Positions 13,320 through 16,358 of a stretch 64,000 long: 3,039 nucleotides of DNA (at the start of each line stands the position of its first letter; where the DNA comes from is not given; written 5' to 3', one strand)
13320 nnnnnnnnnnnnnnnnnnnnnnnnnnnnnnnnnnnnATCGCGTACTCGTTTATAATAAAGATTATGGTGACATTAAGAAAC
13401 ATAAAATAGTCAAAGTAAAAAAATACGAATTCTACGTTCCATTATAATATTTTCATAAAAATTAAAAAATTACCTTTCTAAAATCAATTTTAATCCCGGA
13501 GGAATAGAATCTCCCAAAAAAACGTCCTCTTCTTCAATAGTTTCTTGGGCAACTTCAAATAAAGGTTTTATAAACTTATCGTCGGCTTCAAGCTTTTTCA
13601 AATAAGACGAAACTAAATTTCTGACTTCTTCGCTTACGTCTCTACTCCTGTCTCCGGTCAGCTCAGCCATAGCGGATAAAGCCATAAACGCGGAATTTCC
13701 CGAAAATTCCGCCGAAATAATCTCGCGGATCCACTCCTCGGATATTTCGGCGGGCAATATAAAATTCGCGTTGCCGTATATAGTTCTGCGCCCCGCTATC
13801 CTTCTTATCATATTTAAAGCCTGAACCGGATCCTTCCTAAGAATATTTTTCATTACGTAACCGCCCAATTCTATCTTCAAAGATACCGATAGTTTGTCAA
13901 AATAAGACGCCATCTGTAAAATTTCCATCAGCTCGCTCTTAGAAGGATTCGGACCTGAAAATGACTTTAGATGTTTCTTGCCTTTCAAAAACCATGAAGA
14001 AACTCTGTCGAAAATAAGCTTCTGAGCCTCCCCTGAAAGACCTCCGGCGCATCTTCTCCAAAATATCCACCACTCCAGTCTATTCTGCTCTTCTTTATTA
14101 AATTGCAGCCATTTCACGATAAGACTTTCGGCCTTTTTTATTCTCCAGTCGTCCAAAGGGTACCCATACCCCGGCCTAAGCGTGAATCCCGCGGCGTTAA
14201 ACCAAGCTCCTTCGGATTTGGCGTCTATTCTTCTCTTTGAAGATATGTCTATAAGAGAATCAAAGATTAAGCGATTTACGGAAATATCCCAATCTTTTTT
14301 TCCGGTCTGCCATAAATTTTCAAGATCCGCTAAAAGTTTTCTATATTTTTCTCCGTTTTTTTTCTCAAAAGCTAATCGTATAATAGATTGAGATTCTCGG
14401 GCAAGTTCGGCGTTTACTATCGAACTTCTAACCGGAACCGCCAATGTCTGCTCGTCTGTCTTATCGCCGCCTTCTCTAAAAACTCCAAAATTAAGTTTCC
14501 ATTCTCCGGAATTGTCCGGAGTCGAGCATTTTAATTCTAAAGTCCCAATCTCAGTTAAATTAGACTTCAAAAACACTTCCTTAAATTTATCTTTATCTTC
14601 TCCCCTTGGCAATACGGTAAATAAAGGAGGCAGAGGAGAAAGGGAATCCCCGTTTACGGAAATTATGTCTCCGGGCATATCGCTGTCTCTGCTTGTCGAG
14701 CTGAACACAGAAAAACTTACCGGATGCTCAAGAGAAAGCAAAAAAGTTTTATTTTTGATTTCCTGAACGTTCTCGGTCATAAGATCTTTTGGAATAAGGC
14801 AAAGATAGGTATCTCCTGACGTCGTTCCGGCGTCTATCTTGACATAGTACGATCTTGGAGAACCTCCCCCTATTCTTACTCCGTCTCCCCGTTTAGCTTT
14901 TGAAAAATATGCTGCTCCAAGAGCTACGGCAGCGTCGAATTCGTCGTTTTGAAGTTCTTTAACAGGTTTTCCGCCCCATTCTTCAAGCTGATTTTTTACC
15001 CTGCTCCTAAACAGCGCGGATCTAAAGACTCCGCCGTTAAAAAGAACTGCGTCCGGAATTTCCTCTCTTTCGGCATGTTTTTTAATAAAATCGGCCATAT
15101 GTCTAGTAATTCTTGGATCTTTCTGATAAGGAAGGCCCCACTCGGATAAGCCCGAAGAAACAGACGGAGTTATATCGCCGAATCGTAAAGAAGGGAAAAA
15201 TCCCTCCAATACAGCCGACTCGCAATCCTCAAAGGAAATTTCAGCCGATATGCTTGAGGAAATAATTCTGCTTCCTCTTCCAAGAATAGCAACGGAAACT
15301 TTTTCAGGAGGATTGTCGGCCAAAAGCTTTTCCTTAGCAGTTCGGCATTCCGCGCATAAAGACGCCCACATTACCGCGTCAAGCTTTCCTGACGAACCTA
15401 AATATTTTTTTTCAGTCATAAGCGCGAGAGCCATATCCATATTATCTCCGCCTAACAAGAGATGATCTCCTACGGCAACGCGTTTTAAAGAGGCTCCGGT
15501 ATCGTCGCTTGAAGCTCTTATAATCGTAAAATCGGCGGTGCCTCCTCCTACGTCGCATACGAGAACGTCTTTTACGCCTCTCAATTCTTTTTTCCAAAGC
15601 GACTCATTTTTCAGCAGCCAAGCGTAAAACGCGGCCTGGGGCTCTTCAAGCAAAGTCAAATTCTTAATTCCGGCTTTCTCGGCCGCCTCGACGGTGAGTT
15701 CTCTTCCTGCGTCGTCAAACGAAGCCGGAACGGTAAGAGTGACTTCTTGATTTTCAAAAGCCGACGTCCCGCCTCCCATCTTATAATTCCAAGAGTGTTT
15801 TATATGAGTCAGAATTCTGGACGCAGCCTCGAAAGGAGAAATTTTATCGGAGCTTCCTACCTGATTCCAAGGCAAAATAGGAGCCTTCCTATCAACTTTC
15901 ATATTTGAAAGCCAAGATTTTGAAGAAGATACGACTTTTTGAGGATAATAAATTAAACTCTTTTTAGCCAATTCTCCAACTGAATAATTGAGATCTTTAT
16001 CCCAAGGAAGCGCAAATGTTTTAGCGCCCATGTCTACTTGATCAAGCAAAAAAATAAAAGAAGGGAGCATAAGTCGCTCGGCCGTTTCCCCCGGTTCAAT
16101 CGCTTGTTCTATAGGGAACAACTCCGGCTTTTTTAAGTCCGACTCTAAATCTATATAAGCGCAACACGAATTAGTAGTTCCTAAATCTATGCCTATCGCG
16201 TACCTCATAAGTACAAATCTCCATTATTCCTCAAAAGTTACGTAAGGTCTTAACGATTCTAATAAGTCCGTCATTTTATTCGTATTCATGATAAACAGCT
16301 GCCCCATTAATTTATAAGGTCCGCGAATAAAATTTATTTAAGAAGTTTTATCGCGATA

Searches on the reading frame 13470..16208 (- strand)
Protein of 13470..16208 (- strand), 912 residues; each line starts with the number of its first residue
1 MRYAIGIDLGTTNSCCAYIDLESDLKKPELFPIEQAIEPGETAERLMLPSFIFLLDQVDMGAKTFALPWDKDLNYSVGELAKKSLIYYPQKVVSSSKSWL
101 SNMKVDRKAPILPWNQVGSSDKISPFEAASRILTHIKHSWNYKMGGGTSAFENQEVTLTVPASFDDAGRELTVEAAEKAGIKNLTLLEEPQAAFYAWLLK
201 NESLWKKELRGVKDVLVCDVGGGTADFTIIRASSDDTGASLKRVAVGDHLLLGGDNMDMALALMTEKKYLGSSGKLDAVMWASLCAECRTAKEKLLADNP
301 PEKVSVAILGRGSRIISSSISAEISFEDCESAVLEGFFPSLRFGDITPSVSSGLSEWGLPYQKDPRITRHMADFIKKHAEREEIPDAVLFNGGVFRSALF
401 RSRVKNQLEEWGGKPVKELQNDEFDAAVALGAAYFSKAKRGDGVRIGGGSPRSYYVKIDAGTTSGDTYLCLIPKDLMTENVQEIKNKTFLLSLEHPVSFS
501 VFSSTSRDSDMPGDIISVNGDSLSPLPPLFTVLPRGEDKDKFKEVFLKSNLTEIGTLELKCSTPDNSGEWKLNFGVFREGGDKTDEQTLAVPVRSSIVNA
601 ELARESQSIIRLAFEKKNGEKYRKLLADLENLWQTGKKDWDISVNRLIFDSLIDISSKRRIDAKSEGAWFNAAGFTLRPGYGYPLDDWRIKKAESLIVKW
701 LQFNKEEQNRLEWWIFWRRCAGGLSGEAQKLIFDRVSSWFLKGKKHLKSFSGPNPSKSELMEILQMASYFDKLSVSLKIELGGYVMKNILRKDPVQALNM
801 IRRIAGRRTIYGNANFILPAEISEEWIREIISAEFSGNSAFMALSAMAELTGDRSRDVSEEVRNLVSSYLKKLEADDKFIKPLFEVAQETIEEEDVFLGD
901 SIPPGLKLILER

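Call 46: search_protein_families(library=pfam, proteins=[window:13470-16208:-], max_evalue=0.00001)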
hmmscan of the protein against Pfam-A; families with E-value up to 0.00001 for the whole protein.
window:13470-16208:- (912 aa): 3 families
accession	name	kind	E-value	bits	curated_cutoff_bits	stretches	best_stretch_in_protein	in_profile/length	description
PF12531.13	DUF3731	-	6.5e-61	206.8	25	1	664-908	3-248/248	DNA-K related protein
PF00012.26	HSP70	-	3.2e-18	65.7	20.6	1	74-297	43-269/599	Hsp70 protein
PF06723.19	MreB_Mbl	-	7.1e-06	25.5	27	0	123-268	68-191/327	MreB/Mbl protein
